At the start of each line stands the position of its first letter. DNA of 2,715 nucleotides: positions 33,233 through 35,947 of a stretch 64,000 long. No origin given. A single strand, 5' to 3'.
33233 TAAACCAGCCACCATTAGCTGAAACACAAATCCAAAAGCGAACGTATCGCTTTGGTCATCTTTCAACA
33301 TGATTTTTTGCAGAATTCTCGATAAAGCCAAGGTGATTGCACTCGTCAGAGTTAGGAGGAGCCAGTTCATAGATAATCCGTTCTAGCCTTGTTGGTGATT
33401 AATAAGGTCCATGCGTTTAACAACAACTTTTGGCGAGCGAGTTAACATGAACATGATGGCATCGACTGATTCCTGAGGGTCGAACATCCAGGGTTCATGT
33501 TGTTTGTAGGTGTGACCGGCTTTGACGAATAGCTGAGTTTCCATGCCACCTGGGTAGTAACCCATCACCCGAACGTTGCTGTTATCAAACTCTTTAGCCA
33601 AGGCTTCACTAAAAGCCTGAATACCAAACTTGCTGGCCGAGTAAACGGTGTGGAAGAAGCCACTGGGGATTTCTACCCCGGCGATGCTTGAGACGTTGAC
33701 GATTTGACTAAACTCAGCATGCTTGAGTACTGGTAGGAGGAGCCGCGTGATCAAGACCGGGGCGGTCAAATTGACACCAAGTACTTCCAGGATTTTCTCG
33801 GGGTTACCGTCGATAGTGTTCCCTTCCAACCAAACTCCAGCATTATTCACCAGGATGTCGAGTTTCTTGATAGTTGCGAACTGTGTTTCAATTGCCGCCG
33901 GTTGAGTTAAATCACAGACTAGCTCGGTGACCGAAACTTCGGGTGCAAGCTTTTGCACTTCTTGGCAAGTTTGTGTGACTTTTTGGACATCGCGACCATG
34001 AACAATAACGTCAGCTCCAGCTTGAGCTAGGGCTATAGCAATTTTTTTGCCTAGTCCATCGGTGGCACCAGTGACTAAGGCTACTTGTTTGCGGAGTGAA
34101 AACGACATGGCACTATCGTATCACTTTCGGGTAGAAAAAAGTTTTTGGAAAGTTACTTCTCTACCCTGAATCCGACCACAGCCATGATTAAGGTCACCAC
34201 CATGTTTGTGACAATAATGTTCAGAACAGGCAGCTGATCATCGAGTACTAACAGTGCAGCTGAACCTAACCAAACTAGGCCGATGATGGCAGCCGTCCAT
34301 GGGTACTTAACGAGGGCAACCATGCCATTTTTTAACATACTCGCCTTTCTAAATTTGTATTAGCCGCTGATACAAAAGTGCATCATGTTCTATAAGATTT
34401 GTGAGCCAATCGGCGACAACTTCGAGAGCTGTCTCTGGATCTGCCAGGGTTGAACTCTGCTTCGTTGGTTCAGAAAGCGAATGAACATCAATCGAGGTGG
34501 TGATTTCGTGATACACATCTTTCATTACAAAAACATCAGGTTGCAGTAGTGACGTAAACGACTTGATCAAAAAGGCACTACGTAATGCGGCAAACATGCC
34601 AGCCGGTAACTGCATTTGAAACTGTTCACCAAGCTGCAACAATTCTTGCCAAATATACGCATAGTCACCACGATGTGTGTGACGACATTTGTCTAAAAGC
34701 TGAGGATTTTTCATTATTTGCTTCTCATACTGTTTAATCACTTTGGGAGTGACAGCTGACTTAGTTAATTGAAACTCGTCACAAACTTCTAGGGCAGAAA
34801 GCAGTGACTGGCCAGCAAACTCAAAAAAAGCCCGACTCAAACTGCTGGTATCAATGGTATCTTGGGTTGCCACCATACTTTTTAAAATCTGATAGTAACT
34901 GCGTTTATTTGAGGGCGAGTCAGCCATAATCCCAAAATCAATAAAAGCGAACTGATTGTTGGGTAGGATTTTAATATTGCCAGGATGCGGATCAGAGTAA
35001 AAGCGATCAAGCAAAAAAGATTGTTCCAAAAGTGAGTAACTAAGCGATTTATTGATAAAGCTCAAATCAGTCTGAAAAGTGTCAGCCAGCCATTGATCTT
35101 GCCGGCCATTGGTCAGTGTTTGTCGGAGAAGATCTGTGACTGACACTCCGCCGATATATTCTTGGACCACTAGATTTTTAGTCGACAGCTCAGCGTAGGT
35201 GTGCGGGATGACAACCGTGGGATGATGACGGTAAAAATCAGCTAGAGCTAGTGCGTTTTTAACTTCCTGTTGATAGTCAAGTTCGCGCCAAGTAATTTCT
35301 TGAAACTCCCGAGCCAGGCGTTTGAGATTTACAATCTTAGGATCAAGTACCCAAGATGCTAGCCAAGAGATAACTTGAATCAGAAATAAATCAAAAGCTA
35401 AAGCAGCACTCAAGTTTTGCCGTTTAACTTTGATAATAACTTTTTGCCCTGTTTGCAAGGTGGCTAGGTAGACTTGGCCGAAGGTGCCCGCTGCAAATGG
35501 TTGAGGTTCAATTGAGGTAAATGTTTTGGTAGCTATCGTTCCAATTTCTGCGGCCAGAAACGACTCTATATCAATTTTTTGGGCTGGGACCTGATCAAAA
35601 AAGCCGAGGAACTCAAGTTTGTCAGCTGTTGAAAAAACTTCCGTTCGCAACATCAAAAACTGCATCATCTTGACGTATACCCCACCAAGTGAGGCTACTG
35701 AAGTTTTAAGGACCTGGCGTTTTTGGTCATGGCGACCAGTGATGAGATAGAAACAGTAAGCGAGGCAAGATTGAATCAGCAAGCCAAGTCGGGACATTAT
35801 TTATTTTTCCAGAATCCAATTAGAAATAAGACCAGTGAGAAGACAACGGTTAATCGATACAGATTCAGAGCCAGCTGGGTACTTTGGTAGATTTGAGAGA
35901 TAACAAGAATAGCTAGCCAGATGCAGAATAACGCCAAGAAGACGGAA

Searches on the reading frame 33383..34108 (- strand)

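Call 5: search_protein_families(library=pfam, proteins=[window:33383-34108:-], max_evalue=0.01)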
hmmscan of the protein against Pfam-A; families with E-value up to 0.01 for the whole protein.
window:33383-34108:- (241 aa): 4 families
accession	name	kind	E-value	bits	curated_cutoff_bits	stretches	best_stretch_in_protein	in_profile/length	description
PF00106.31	adh_short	-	2e-45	155.1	26.6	1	8-199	1-192/195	short chain dehydrogenase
PF13561.12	adh_short_C2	-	2.1e-29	103.2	27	1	14-199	1-186/236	Enoyl-(Acyl carrier protein) reductase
PF08659.16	KR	-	4.9e-11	43.3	22.6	1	10-168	3-161/180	KR domain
PF01370.27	Epimerase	-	5.8e-05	23.1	20.9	1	10-144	1-120/240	NAD dependent epimerase/dehydratase family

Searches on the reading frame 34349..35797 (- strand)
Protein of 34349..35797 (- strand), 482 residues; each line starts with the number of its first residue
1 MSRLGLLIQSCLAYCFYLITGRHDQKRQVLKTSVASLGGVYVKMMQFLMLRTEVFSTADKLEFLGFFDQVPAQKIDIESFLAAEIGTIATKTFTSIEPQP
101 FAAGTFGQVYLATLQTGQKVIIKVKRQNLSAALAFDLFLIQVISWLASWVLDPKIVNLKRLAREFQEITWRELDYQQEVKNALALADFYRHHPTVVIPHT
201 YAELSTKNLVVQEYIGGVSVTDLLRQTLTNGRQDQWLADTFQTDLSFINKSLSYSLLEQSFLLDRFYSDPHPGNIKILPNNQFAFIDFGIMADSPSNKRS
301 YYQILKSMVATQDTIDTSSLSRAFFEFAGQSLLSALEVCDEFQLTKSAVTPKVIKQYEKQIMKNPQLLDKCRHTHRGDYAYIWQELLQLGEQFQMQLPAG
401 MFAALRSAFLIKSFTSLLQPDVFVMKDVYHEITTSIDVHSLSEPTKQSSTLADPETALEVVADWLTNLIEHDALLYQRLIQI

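Call 5: search_protein_families(library=pfam, proteins=[window:34349-35797:-], max_evalue=0.01)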
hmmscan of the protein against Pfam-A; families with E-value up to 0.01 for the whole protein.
window:34349-35797:- (482 aa): 2 families
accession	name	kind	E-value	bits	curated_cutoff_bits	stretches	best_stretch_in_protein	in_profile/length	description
PF03109.22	ABC1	-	8.3e-46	156.5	22.9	1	69-313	5-236/244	ABC1 atypical kinase-like domain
PF00069.31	Pkinase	-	0.0058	16.5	31.7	0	175-311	45-160/263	Protein kinase domain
